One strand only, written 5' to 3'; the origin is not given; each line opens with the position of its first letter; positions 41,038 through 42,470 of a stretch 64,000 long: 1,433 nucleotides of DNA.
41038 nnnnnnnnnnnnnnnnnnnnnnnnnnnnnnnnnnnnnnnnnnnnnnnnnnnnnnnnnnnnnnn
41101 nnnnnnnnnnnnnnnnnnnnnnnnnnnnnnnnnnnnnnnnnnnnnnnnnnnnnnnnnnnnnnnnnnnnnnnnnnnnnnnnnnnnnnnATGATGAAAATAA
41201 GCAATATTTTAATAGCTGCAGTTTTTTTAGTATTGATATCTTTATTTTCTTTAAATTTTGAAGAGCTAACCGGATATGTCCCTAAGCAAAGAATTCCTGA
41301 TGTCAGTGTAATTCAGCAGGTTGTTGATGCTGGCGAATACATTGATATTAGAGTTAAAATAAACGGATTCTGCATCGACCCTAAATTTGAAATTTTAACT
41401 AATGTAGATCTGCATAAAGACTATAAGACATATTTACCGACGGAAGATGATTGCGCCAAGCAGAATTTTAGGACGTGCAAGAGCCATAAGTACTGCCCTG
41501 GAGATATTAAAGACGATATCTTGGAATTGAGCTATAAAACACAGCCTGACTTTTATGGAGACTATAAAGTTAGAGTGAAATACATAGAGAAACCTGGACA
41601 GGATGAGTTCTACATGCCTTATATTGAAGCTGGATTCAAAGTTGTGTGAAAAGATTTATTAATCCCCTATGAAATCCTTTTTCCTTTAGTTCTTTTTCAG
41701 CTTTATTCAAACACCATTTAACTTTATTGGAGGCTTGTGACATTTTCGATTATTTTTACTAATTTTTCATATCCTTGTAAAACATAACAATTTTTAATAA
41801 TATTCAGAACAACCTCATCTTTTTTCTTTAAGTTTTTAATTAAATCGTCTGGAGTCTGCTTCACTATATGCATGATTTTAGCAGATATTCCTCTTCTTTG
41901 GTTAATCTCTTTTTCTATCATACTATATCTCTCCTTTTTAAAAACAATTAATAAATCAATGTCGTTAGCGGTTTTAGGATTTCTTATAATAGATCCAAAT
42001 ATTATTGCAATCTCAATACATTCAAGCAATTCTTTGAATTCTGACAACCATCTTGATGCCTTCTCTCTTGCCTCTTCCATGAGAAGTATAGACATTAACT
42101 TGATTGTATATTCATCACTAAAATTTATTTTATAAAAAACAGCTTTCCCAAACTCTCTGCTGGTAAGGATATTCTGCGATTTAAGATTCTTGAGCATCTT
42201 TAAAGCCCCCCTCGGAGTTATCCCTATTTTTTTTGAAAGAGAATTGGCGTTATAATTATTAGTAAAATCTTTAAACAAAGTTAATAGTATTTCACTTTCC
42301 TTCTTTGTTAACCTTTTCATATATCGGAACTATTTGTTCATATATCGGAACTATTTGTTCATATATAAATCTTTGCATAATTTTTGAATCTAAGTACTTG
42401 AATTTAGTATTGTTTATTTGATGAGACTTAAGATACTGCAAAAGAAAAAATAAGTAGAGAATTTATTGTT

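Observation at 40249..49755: About 9.5-kb accessory island immediately 3' of tRNA-Ser, built from duplicated modules and defense/TA-like genes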

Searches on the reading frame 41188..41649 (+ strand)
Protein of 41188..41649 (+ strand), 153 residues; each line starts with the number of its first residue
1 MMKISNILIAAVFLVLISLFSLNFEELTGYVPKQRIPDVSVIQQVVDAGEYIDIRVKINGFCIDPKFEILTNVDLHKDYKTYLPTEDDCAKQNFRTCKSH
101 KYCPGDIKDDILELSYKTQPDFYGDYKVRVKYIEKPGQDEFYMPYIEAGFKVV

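Call 7: search_protein_families(library=pfam, proteins=[window:41188-41649:+], max_evalue=0.01)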
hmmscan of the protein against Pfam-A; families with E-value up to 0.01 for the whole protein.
window:41188-41649:+ (153 aa): 0 families

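Call 9: search_protein_families(library=padloc, proteins=[window:41188-41649:+], max_evalue=0.01)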
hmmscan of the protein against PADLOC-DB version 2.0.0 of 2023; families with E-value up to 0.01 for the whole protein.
window:41188-41649:+ (153 aa): 0 families

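Call 47: find_homologous_proteins(query=window:41188-41649:+, max_evalue=0.001)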
Query window:41188-41649:+ (153 aa): 25 proteins with E <= 0.001 among 37 candidates.
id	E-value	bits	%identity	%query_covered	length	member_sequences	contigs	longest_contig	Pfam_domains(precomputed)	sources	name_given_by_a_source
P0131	2.0e-97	341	100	99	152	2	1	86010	-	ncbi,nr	ncbi:hypothetical protein HYV89_01885 [Candidatus Woesearchaeota archaeon]|nr:hypothetical protein [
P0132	2.2e-85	302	86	99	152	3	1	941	-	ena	-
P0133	5.9e-85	301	86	99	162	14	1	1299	-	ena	-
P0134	2.4e-83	295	84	99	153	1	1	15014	-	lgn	-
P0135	9.6e-83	294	84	99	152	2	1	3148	-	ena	-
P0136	5.8e-82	291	82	99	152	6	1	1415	-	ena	-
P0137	1.4e-81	290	83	99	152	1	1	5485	-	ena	-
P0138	2.9e-81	289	82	99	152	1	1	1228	-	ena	-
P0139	4.3e-81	288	85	99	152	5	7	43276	-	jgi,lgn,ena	-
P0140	1.3e-80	287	82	99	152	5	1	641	-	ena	-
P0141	1.7e-80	286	84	99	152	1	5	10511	-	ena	-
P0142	3.1e-80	285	83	99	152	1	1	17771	-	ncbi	-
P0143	2.5e-78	279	80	99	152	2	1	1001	-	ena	-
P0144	2.6e-78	279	80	99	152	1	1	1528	-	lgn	-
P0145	2.5e-72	260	77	99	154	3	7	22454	-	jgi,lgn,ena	-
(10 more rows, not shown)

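Call 49: find_encoding_contigs(protein=P0139, flank=10000, max_places=3)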
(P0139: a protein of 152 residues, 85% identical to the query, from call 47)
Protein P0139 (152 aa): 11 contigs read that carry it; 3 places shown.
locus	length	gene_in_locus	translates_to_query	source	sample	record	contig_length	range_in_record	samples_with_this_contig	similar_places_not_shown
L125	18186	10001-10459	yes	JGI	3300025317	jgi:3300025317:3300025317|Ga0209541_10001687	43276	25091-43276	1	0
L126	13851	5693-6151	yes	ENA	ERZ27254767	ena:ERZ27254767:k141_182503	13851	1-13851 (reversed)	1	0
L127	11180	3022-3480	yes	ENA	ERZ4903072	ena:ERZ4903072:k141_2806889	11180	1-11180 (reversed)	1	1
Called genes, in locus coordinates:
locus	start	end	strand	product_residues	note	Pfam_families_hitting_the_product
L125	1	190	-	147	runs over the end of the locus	-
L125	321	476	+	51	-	-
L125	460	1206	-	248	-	PF00483:NTP_transferase, PF01128:IspD (weak), PF12804:NTP_transf_3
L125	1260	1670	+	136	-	-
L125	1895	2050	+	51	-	-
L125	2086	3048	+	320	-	PF13683:rve_3 (faint)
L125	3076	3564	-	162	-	PF00588:SpoU_methylase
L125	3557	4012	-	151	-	PF00293:NUDIX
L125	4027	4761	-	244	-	PF13649:Methyltransf_25, PF13847:Methyltransf_31 (weak), PF08241:Methyltransf_11 (weak), PF08242:Methyltransf_12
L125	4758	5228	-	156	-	PF01467:CTP_transf_like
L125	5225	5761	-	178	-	-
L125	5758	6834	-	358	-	PF02441:Flavoprotein, PF00596:Aldolase_II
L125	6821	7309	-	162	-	PF00588:SpoU_methylase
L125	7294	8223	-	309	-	PF00070:Pyr_redox (faint), PF00890:FAD_binding_2 (faint), PF01134:GIDA (faint), PF01494:FAD_binding_3 (faint), PF03486:HI0933_like (faint), PF07992:Pyr_redox_2, PF13738:Pyr_redox_3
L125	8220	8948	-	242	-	PF13489:Methyltransf_23 (weak), PF13847:Methyltransf_31, PF08241:Methyltransf_11, PF08242:Methyltransf_12 (weak), PF13649:Methyltransf_25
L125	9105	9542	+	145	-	-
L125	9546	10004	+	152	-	-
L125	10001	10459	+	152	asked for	-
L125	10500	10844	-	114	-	-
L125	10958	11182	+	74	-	-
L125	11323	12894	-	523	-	PF07690:MFS_1, PF12832:MFS_1_like, PF00083:Sugar_tr (weak), PF07690:MFS_1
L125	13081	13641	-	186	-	PF01135:PCMT, PF08704:GCD14, PF00398:RrnaAD (weak), PF05175:MTS, PF13847:Methyltransf_31, PF08241:Methyltransf_11, PF13649:Methyltransf_25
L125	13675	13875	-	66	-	PF18929:DUF5678 (weak)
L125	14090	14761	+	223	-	PF01902:Diphthami_syn_2_N, PF28410:Diphthami_syn_2_C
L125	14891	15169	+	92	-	-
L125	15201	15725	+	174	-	PF00117:GATase, PF07722:Peptidase_C26 (faint)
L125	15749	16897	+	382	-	PF00155:Aminotran_1_2, PF00266:Aminotran_5 (weak), PF01041:DegT_DnrJ_EryC1 (weak)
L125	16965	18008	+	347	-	PF02127:Peptidase_M18 (faint), PF05343:Peptidase_M42, PF04389:Peptidase_M28 (weak), PF01546:Peptidase_M20 (faint)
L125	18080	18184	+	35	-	?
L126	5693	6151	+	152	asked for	-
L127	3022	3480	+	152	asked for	-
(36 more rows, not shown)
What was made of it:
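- In one relative (L125), 7.4 kb lies between tRNA-Ser and sp1, including an RHH gene and a 320-aa gene with a faint rve_3 hit (call 49).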

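Call 60: predict_structure(alignment_id=A1)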
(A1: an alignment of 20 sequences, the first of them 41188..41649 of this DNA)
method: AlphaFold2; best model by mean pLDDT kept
length: 153 residues; sequences in the alignment: 20
mean_pLDDT: 85.3   pTM: 0.71
mean pLDDT of the five models: 85.3, 84.1, 83.9, 82.9, 81.5
residues with pLDDT >= 90: 89; 70-90: 34; 50-70: 26; < 50: 4
segments of 3 or more residues with pLDDT < 50: 29-32
pLDDT, mean of each block of 10 residues (from residue 1): 67 71 53 78 96 95 96 95 87 72 91 95 96 90 96 97
secondary structure, 60 per line:
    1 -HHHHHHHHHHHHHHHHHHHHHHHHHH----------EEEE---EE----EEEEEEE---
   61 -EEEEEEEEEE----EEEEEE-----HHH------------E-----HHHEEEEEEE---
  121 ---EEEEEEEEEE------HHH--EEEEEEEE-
elements in order: H2-27 E38-41 E51-57 E62-71 E76-81 E111-117 E124-133 E145-152
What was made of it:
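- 40291..41649 (+): sp1, sp2 and sp3: three overlapping paralogous genes for membrane-anchored Ig-like (MG/CARDB-like) surface proteins. Conserved core, not part of the variable segment. AF2 model pLDDT 85 (call 60).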

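Call 63: fold_search(model_id=the predicted structure, library=pdb)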
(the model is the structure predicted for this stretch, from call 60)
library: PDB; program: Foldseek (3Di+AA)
matches with E <= 10: 1905; with E <= 0.001: 19
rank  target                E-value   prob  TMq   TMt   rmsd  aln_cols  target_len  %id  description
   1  3t4a_A                1.1e-04  1.00  0.46  0.13   3.6       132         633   11  Structure of a truncated form of Staphylococcal Complement Inhibitor B bound to human C3c at 3.4 Angstrom resolution (released 2011-11-23)
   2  8cem_E                1.3e-04  1.00  0.47  0.13   4.0       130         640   17  Structure of bovine native C3, re-refinement (released 2023-04-05)
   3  3g6j_A                1.5e-04  1.00  0.48  0.13   3.4       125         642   13  C3b in complex with a C3b specific Fab (released 2009-03-10)
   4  2p9r_B                1.8e-04  1.00  0.43  0.64   5.1       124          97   15  Human alpha2-macroglogulin is composed of multiple domains, as predicted by homology with complement component C3 (released 2007-08-21)
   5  2ice_A                2.5e-04  1.00  0.49  0.13   3.5       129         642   12  CRIg bound to C3c (released 2006-11-07)
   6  2win_A                2.6e-04  1.00  0.49  0.13   3.5       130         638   12  C3 convertase (C3bBb) stabilized by SCIN (released 2009-06-09)
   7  6ehg_A                2.6e-04  1.00  0.47  0.13   3.5       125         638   12  complement component C3b in complex with a nanobody (released 2018-02-14)
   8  5fo7_A                3.2e-04  1.00  0.47  0.13   3.4       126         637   12  Crystal Structure of Human Complement C3b at 2.8 Angstrom resolution (released 2016-04-06)
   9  2wii_A                3.3e-04  1.00  0.46  0.12   3.7       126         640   13  Complement C3b in complex with factor H domains 1-4 (released 2009-06-09)
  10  6rur_A                3.5e-04  1.00  0.47  0.12   3.5       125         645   14  Structure of the SCIN stabilized C3bBb convertase bound to properdin (released 2019-08-21)
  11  2qki_D                4.0e-04  1.00  0.46  0.13   4.4       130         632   13  Human C3c in complex with the inhibitor compstatin (released 2007-08-14)
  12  2qki_A                5.3e-04  1.00  0.47  0.13   3.4       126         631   12  Human C3c in complex with the inhibitor compstatin (released 2007-08-14)
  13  2kl6_MODEL_1_A        5.9e-04  1.00  0.37  0.47   5.8       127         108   15  Solution NMR structure of the CARDB domain of PF1109 from Pyrococcus furiosus. Northeast Structural Genomics C (released 2009-08-25)
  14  7qiv_A                6.3e-04  1.00  0.47  0.13   3.5       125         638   12  Structure of human C3b in complex with the EWE nanobody (released 2022-02-16)
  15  7tv9_A                7.1e-04  1.00  0.48  0.13   3.5       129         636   12  HUMAN COMPLEMENT COMPONENT C3B IN COMPLEX WITH APL-1030 (released 2022-03-30)
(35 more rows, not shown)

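Call 67: search_protein_representatives(alignment_id=A1)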
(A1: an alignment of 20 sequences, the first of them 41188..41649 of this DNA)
Query: 20 sequences, 152 profile positions. Proteins with E-value up to 0.001 (for the whole library): 94; up to 1e-10: 19; up to 1e-30: 4. The best 94 are listed.
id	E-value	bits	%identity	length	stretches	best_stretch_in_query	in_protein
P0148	4.4e-71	253.9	-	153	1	1-151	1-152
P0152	3.6e-64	231.5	-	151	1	1-151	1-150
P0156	8.2e-50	184.9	-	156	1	1-152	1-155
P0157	4.6e-37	143.5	-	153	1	1-151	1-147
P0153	1.6e-29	119.0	-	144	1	81-151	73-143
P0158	2.7e-28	115.0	-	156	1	2-151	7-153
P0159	1.6e-26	109.3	-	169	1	1-142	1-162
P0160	3.0e-26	108.4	-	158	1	3-151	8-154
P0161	1.0e-24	103.4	-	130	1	1-99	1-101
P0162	5.0e-19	84.9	-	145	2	6-92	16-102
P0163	1.6e-15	73.6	-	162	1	1-147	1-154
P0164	5.6e-15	71.8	-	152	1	4-151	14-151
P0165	1.2e-14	70.7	-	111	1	5-62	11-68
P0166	1.7e-13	67.0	-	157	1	5-151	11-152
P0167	2.1e-12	63.4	-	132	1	3-150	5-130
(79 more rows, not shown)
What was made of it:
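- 40291..41649 (+): Family has 94 representatives (call 67).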

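Call 94: search_protein_families(library=ncbifam, proteins=[window:41188-41649:+], max_evalue=0.001)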
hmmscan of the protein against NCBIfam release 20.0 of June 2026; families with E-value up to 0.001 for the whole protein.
window:41188-41649:+ (153 aa): 0 families

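Call 95: search_protein_families(library=phrogs, proteins=[window:41188-41649:+], max_evalue=0.001)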
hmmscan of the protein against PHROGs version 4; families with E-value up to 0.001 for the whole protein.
window:41188-41649:+ (153 aa): 0 families

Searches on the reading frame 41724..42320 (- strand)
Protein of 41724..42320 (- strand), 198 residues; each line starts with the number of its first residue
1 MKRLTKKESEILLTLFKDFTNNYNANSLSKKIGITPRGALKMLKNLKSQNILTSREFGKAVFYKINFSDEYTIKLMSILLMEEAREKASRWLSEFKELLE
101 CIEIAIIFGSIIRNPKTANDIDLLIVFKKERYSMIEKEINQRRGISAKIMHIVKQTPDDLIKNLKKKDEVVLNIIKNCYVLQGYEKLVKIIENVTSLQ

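Call 7: search_protein_families(library=pfam, proteins=[window:41724-42320:-], max_evalue=0.01)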
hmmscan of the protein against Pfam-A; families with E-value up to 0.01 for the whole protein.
window:41724-42320:- (198 aa): 3 families
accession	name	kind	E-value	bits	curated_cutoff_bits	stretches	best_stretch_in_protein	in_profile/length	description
PF18765.7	Polbeta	-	3.2e-08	34.1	26.9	1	100-177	11-83/93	Polymerase beta, Nucleotidyltransferase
PF01909.29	NTP_transf_2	-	0.00013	22.7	21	1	92-174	5-86/93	Nucleotidyltransferase domain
PF17388.7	GP24_25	-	0.0094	16.8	27.4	0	63-98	21-57/124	Mycobacteriophage tail assembly protein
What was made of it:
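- Checked: Two wHTH+Polbeta/NTP_transf_2 proteins: 41724-42320(-) and 46226-46744(-) (call 7).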

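Call 9: search_protein_families(library=padloc, proteins=[window:41724-42320:-], max_evalue=0.01)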
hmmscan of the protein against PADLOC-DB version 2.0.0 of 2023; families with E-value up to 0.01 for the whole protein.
window:41724-42320:- (198 aa): 10 families
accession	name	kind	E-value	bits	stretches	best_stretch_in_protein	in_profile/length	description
PDLC04368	PDC-M05A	-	3.1e-13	48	1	5-177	12-183/201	-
PDLC04369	PDC-M05A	-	2.7e-08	31.7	1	10-128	17-130/201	-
PDLC04372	PDC-M05A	-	1.6e-05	23.3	1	54-181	30-156/167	-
PDLC04906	PDC-S09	-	0.00026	19.3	1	103-131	25-54/98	-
PDLC04903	PDC-S09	-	0.00045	18.5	1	102-149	26-72/108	-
PDLC01438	Csa3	-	0.00079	17.5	1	9-172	151-282/305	"CAS-I,CAS-II,CAS-III,CAS-IV,CAS-V,CAS-VI; associated_signaling"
PDLC01853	CARF3--CARF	-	0.0017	16.1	0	3-55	135-187/209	-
PDLC04902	PDC-S09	-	0.0018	16.5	1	106-132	25-52/97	-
PDLC04904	PDC-S09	-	0.0025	16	1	106-134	29-57/104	-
PDLC04905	PDC-S09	-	0.0054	15.1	1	106-143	25-64/101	-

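Call 92: find_encoding_contigs(protein=window:41724-42320:-, flank=10000, max_places=8)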
Protein window:41724-42320:- (198 aa): 1 contig read that carries it; 1 place shown.
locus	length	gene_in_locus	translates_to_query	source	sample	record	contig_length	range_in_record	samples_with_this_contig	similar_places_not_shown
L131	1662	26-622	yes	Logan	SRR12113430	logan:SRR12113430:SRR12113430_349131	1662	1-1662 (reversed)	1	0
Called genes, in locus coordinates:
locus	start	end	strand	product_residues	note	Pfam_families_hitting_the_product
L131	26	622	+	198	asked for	PF18765:Polbeta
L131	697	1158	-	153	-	-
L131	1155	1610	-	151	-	-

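Call 94: search_protein_families(library=ncbifam, proteins=[window:41724-42320:-], max_evalue=0.001)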
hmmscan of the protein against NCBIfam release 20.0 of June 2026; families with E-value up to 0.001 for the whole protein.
window:41724-42320:- (198 aa): 2 families
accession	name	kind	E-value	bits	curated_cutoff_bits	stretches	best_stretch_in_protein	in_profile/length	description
NF033788.1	HTH_metalloreg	subfamily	0.00022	21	55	1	11-66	16-69/77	metalloregulator ArsR/SmtB family transcription factor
NF047752.1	MntA_antitoxin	equivalog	0.00038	20.3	60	1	102-183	7-83/106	type VII toxin-antitoxin system MntA family adenylyltransferase antitoxin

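Call 95: search_protein_families(library=phrogs, proteins=[window:41724-42320:-], max_evalue=0.001)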
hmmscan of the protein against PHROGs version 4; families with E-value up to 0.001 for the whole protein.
window:41724-42320:- (198 aa): 0 families
